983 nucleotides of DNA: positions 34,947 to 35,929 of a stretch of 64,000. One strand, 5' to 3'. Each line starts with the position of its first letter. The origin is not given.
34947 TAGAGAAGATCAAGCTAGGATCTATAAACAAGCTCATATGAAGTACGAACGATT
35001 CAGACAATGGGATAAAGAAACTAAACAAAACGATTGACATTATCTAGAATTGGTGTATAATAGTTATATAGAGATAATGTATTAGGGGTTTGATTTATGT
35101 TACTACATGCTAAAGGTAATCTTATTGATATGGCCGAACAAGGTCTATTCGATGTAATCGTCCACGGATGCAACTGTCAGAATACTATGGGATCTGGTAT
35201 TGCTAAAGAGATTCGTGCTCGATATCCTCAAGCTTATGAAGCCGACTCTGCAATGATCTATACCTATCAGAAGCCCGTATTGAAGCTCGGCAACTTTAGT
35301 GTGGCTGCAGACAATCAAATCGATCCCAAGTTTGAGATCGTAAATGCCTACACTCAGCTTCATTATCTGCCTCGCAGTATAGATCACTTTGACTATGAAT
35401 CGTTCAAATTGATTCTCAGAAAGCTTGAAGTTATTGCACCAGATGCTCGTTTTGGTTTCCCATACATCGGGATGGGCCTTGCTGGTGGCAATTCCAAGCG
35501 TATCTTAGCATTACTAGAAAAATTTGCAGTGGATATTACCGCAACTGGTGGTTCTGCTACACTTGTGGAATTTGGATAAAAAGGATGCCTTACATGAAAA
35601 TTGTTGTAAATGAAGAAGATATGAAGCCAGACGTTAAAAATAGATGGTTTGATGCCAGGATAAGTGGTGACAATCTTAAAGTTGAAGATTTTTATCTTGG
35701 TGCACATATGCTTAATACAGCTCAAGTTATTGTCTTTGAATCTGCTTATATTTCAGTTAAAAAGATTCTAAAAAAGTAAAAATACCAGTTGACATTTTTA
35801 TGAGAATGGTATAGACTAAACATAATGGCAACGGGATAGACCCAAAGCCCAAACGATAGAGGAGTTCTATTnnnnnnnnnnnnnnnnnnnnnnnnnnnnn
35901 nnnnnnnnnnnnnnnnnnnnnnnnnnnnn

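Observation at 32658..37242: NAD+ salvage plus ADP-ribose processing module (NMNAT-Nudix, macro domain, MazG-like, NAMPT)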

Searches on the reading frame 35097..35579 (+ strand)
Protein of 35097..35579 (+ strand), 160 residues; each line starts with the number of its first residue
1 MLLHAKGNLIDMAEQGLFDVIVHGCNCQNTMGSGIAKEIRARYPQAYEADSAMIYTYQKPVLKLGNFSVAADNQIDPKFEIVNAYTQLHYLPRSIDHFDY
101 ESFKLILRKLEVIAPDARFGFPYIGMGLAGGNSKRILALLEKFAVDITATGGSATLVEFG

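Call 3: search_protein_families(library=pfam, proteins=[window:35097-35579:+], max_evalue=0.1)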
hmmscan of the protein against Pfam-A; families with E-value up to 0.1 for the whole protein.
window:35097-35579:+ (160 aa): 1 family
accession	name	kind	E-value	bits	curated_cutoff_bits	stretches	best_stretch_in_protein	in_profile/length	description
PF01661.27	Macro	-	0.00061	20.2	22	1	22-79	1-57/118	Macro domain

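Call 5: search_protein_families(library=phrogs, proteins=[window:35097-35579:+], max_evalue=0.01)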
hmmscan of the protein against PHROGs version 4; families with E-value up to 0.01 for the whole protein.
window:35097-35579:+ (160 aa): 1 family
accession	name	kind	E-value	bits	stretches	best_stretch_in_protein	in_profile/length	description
phrog_335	-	other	1.6e-42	147.1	1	4-147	58-196/422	phosphatase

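Call 6: search_protein_families(library=ncbifam, proteins=[window:35097-35579:+], max_evalue=0.1)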
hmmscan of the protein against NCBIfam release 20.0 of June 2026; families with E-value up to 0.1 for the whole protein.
window:35097-35579:+ (160 aa): 1 family
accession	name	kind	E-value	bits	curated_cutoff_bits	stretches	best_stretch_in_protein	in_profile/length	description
NF048014.1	antitoxin_DarG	equivalog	1.1e-05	24.9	250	1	5-90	4-82/338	type II toxin-antitoxin system antitoxin DNA ADP-ribosyl glycohydrolase DarG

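Call 9: search_solved_structures(query=window:35097-35579:+, max_evalue=1, show_alignments=2)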
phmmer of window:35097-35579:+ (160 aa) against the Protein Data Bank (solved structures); distinct sequences matched with E-value up to 1: 11.
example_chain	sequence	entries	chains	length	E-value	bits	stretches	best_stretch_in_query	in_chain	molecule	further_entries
6lfu_A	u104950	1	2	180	7.7e-06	29.4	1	4-48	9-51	ADP-ribose 1''-phosphate phosphatase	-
5m3i_A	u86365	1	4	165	1.4e-05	28.5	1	19-130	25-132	RNase III inhibitor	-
6lfq_A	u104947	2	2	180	4.2e-05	27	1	4-48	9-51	ADP-ribose 1''-phosphate phosphatase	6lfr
6lft_A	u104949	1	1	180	5.8e-05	26.5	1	4-48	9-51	ADP-ribose 1''-phosphate phosphatase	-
6lfs_A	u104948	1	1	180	0.001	22.5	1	4-48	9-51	ADP-ribose 1''-phosphate phosphatase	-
5m31_A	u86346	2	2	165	0.15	15.5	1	2-129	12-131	Appr-1-p processing domain protein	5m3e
5e3b_A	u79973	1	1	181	0.17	15.3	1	19-141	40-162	Macrodomain protein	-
2aa1_B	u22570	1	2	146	0.19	15.2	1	71-127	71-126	Hemoglobin beta-C chain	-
5iq5_A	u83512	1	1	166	0.22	14.9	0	16-52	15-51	Macro domain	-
2fg1_A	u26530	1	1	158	0.41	14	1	3-137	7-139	conserved hypothetical protein BT1257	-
2afc_A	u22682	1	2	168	0.49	13.8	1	3-137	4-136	conserved hypothetical protein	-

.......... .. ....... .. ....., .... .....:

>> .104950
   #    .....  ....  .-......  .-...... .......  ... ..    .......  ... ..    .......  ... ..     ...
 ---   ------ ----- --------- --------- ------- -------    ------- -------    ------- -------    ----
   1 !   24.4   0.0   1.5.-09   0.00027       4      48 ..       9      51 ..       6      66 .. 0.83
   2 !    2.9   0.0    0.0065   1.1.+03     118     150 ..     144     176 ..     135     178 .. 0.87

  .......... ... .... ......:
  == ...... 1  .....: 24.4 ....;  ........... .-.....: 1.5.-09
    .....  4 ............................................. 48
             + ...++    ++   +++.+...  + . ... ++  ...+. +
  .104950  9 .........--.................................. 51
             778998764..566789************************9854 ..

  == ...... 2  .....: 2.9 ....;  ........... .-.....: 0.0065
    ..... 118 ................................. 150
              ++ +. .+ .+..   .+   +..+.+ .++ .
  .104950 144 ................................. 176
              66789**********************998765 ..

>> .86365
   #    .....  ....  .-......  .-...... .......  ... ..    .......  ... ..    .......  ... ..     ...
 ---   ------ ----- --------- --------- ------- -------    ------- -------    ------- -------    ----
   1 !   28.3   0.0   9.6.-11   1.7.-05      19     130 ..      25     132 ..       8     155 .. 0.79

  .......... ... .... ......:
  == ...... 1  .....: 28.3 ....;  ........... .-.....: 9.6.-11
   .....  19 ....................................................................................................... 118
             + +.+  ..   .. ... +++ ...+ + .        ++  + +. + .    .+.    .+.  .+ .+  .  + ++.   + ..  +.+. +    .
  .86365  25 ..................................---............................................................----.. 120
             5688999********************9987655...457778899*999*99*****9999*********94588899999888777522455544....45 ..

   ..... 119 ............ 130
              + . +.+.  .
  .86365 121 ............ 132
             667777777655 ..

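Call 11: search_dna_similar(query=window:35097-35579:+, collection=phages, mode=protein, max_rows=30)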
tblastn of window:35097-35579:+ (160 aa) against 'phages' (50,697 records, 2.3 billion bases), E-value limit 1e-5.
Records with a match: 2676; places in all: 2680; records where one place covers at least 80% of the query: 2387.
Best place of each record, by identity: <60% 2676.
By first word of the organism name: Escherichia 987; Klebsiella 300; Salmonella 280; Pseudomonas 184; Rheinheimera 115; Shigella 110; Acinetobacter 90; Vibrio 74; Aeromonas 72; Enterobacter 58; and 49 more.
By host as written in the record: Escherichia coli 369; - 259; Klebsiella pneumoniae 116; Rheinheimera sp. BAL341 115; Escherichia coli K-12 MG1655 59; Escherichia coli O157:H7 57; Pseudomonas aeruginosa 51; Salmonella enterica 35; and 628 more.
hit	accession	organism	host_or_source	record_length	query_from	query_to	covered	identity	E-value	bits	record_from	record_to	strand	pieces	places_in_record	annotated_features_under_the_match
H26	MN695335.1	Synechococcus phage B23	Synechoccus sp.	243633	7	159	96%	41.0%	2e-22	98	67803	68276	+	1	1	hypothetical protein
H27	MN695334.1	Synechococcus phage B3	Synechoccus sp.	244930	7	159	96%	41.0%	2e-22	98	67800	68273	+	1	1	hypothetical protein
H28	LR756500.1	uncultured phage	metagenomic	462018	7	148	89%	41.0%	2e-23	100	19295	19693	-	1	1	record has no annotation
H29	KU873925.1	Pseudomonas phage pf16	Pseudomonas putida PpG1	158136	6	148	89%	40.6%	2e-20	92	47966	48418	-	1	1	hypothetical protein | promoter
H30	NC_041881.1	Pseudomonas phage pf16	Pseudomonas putida PpG1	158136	6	148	89%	40.6%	2e-20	92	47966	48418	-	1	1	hypothetical protein | promoter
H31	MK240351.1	Acinetobacter phage Henu6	Acinetobacter baumannii ATCC19606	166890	8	147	88%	40.7%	1e-19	90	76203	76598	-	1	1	hypothetical protein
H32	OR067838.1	Escherichia phage KKP 3954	Escherichia coli strain KKP 3691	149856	1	159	99%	35.8%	7e-15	76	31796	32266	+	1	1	hypothetical protein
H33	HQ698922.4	Acinetobacter phage ZZ1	Acinetobacter baumannii (clinical ...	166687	8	147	88%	40.4%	5e-19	88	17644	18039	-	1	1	hypothetical protein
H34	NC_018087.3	Acinetobacter phage ZZ1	Acinetobacter baumannii (clinical ...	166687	8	147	88%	40.4%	5e-19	88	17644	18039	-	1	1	phosphatase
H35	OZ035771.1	Phapecoctavirus DIJ07P2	-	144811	1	145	91%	38.7%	9e-16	79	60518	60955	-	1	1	record has no annotation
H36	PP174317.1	Acinetobacter phage vB_AbaSt_W16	Acinetobacter baumannii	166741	8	147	88%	40.0%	3e-19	89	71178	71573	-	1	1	phosphatase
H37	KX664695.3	Escherichia phage ESCO5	Escherichia coli BEN 5202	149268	1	145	91%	38.4%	1e-15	79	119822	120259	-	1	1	putative phosphatase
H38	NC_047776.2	Escherichia phage ESCO5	Escherichia coli BEN 5202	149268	1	145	91%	38.4%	1e-15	79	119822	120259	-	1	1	phosphatase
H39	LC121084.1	Ralstonia phage RSP15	-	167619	6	147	89%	39.0%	3e-18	86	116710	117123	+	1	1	hypothetical protein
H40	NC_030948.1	Ralstonia phage RSP15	-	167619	6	147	89%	39.0%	3e-18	86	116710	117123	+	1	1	phosphatase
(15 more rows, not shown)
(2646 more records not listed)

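Call 40: find_homologous_proteins(query=window:35097-35579:+, max_evalue=0.00001)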
Query window:35097-35579:+ (160 aa): 1621 proteins with E <= 0.00001 among 1650 candidates; the best 120 are listed.
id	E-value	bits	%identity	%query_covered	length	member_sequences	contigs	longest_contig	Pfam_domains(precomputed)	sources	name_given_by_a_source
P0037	1.1e-91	323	90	99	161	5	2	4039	-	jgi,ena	-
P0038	8.0e-90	317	89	100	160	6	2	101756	-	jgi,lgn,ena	jgi:O-acetyl-ADP-ribose deacetylase (regulator of RNase III)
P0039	1.9e-86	306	86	100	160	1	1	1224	-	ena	-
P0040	4.4e-85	301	83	99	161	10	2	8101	-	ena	-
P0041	1.8e-84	299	86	99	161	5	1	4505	-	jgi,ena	jgi:O-acetyl-ADP-ribose deacetylase (regulator of RNase III)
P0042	2.5e-83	296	83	100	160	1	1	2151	-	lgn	-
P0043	5.8e-83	295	82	99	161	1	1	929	-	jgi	-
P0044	1.6e-81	290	82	99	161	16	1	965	-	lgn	-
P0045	1.7e-81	290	79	100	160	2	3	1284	-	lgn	-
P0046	4.1e-79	282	80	99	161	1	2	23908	-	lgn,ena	-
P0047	7.4e-79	281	77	99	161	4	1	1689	-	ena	-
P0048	7.9e-79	281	79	99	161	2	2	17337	-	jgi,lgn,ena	-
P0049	1.0e-77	278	77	99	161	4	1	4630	-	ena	-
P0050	3.9e-77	276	78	99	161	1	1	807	-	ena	-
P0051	3.8e-76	272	82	93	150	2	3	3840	-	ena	-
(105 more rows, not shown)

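Call 78: predict_structure(alignment_id=A4)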
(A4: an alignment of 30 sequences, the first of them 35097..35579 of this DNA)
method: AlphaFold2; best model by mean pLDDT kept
length: 160 residues; sequences in the alignment: 30
mean_pLDDT: 84.2   pTM: 0.84
mean pLDDT of the five models: 84.2, 83.6, 82.9, 79.7, 74.0
residues with pLDDT >= 90: 78; 70-90: 52; 50-70: 24; < 50: 6
segments of 3 or more residues with pLDDT < 50: 27-32
pLDDT, mean of each block of 10 residues (from residue 1): 94 96 66 73 88 66 82 90 77 66 94 97 79 90 97 91
secondary structure, 60 per line:
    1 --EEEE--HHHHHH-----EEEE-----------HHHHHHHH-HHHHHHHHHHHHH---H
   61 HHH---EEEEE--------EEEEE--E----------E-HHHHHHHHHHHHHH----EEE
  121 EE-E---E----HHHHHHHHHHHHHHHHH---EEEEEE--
elements in order: E3-6 H9-14 E20-23 H35-42 H44-56 H60-63 E67-71 E80-84 H100-113 E118-122 H133-149 E153-158

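Call 80: find_related_loci(query=A4, collection=viral_contigs, flank=10000)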
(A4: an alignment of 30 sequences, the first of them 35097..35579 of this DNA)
Query A4 (160 aa) in viral_contigs; peptide patterns used: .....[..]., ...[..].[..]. (x = any residue, [..] = any of these).
61 stretches matched a pattern; 38 encode a relative of the query (tblastn E <= 1e-3); 38 distinct loci.
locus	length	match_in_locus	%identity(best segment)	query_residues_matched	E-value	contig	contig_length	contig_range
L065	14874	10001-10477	79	1-159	3e-85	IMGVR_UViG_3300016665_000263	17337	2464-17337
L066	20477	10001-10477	68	1-160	3e-71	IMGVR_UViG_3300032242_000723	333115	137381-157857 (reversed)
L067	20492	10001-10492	67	2-160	6e-70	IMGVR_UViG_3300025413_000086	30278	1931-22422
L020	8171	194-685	67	2-160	6e-70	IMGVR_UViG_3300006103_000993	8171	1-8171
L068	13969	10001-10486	67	1-160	2e-68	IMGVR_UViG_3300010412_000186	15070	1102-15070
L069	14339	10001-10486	67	1-160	2e-68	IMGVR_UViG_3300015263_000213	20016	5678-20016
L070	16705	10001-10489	65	2-160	6e-68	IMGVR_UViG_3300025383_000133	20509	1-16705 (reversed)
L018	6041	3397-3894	66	2-160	2e-67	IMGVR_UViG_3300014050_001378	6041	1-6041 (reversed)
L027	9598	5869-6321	66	4-159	3e-66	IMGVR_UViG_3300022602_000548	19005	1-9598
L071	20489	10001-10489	65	1-160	4e-66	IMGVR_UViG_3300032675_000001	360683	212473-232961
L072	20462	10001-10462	66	1-159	1e-65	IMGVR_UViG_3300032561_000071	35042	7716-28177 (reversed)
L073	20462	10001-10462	66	1-159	1e-65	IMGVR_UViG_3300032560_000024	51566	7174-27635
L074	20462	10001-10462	66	1-159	1e-65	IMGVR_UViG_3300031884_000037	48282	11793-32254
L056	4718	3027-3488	66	1-159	1e-65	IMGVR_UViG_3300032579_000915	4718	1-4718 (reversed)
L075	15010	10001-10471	63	1-160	6e-64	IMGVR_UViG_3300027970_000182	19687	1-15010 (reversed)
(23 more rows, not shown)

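Call 82: fold_search(model_id=the predicted structure, library=pdb)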
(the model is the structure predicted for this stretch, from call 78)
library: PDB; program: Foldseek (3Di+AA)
matches with E <= 10: 914; with E <= 0.001: 162
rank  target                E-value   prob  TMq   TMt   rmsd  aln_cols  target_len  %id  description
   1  5m31                  3.1e-08  1.00  0.65  0.68   4.3       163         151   17  Macrodomain of Thermus aquaticus DarG (released 2016-12-21)
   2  2afc_A                1.3e-07  1.00  0.73  0.76   3.8       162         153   20  X-Ray Crystal Structure of Protein Q8A8B0 from Bacteroides thetaiotaomicron. Northeast Structural Genomics Consortium  (released 2005-08-02)
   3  6lft                  1.4e-07  1.00  0.74  0.72   3.1       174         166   21  Poa1p S30A mutant in complex with ADP-ribose (released 2020-12-09)
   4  6lfr                  1.6e-07  1.00  0.72  0.69   3.4       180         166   22  Poa1p in complex with ADP-ribose (released 2020-12-09)
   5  2fg1                  1.7e-07  1.00  0.74  0.75   3.7       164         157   21  Structure of a Protein of Unknown Function from Bacteroides thetaiotaomicron. (released 2006-03-07)
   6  6lfq                  2.1e-07  1.00  0.74  0.71   3.3       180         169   20  Crystal structure of Poa1p in apo form (released 2020-12-09)
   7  6lfs                  2.2e-07  1.00  0.73  0.70   3.3       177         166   19  Poa1p H23A mutant in complex with ADP-ribose (released 2020-12-09)
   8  6lfu_B                4.1e-07  1.00  0.73  0.73   3.5       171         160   22  Poa1p F152A mutant in complex with ADP-ribose (released 2020-12-09)
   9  5m3i_A                5.3e-07  1.00  0.66  0.69   3.8       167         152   18  Macrodomain of Mycobacterium tuberculosis DarG (released 2016-12-21)
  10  5e3b                  6.9e-07  1.00  0.72  0.78   4.3       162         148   22  Structure of macrodomain protein from Streptomyces coelicolor (released 2016-09-28)
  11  6lfu_A                1.3e-06  1.00  0.74  0.72   3.1       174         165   21  Poa1p F152A mutant in complex with ADP-ribose (released 2020-12-09)
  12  7d3y_B                1.3e-06  1.00  0.62  0.33   4.8       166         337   13  Crystal structure of the osPHR2-osSPX2 complex (released 2021-10-06)
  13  5m3e                  2.3e-06  1.00  0.72  0.75   3.5       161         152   19  Macrodomain of Thermus aquaticus DarG in complex with ADP-ribose (released 2016-12-21)
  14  3iif_C                2.6e-06  1.00  0.60  0.54   5.0       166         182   14  Crystal structure of the macro domain of human histone macroH2A1.1 in complex with ADP-ribose (form B) (released 2009-08-18)
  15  3iif_B                2.8e-06  1.00  0.61  0.55   4.9       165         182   14  Crystal structure of the macro domain of human histone macroH2A1.1 in complex with ADP-ribose (form B) (released 2009-08-18)
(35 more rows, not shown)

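Call 83: search_solved_structures(query=A4, max_evalue=0.01, show_alignments=5)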
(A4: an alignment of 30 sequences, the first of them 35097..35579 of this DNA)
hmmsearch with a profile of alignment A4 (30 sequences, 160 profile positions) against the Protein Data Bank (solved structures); distinct sequences matched with E-value up to 0.01: 5.
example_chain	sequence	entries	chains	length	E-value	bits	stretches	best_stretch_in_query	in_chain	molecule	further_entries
6lfu_A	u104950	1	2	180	7.7e-06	29.2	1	5-58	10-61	ADP-ribose 1''-phosphate phosphatase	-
5m3i_A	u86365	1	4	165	8.8e-06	29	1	19-137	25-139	RNase III inhibitor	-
6lft_A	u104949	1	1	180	5.2e-05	26.5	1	5-58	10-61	ADP-ribose 1''-phosphate phosphatase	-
6lfq_A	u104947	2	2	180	5.7e-05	26.4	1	5-58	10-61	ADP-ribose 1''-phosphate phosphatase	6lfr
6lfs_A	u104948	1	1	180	0.0015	21.7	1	6-58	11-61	ADP-ribose 1''-phosphate phosphatase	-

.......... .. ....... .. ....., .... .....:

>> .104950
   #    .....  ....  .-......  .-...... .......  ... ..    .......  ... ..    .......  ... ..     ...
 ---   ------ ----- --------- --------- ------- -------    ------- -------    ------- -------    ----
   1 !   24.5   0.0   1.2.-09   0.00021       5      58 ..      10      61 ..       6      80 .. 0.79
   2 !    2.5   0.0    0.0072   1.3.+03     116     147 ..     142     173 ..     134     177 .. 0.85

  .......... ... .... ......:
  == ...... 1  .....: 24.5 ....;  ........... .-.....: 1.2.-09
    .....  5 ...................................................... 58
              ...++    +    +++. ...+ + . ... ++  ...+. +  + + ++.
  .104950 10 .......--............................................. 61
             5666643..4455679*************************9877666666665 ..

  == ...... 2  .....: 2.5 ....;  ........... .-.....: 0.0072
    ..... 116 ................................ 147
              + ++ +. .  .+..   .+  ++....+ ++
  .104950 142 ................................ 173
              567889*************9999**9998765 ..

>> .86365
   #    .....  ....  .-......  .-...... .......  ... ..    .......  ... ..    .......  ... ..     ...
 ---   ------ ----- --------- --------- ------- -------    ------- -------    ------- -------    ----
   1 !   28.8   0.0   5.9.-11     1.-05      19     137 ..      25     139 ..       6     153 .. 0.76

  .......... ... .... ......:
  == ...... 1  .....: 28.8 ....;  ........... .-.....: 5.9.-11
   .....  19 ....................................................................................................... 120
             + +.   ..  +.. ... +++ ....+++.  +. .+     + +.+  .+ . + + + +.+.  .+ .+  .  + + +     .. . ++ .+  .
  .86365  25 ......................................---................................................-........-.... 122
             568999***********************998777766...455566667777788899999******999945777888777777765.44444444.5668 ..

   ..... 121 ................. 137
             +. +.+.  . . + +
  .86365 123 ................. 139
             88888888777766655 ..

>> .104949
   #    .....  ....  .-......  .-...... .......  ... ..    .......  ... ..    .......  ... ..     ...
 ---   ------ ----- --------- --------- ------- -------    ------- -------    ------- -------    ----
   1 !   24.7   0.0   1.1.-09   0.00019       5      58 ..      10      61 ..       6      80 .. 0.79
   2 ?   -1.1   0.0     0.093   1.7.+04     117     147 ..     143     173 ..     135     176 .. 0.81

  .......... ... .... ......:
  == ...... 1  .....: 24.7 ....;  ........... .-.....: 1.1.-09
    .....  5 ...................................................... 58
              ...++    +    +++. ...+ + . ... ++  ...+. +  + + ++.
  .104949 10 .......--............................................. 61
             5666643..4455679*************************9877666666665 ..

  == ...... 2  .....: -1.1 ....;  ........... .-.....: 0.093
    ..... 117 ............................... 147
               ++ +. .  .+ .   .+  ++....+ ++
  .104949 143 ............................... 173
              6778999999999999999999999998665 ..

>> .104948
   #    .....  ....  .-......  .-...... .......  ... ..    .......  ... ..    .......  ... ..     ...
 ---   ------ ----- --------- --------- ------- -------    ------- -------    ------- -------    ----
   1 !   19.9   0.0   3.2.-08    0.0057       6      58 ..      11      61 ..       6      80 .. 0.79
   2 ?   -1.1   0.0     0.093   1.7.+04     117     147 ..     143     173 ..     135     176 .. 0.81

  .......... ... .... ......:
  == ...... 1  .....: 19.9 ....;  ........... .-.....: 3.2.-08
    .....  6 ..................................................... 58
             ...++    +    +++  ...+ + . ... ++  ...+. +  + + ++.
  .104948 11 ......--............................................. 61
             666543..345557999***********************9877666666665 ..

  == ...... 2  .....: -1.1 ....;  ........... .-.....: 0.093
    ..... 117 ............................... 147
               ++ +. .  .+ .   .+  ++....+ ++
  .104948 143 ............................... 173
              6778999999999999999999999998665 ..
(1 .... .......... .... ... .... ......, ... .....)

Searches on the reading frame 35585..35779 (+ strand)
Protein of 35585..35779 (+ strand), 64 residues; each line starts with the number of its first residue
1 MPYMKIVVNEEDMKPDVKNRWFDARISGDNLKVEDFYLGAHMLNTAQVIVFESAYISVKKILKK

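Call 3: search_protein_families(library=pfam, proteins=[window:35585-35779:+], max_evalue=0.1)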
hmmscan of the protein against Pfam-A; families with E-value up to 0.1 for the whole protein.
window:35585-35779:+ (64 aa): 0 families

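Call 5: search_protein_families(library=phrogs, proteins=[window:35585-35779:+], max_evalue=0.01)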
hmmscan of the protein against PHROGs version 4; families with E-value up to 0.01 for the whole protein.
window:35585-35779:+ (64 aa): 0 families

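Call 6: search_protein_families(library=ncbifam, proteins=[window:35585-35779:+], max_evalue=0.1)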
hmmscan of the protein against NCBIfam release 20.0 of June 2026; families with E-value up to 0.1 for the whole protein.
window:35585-35779:+ (64 aa): 0 families
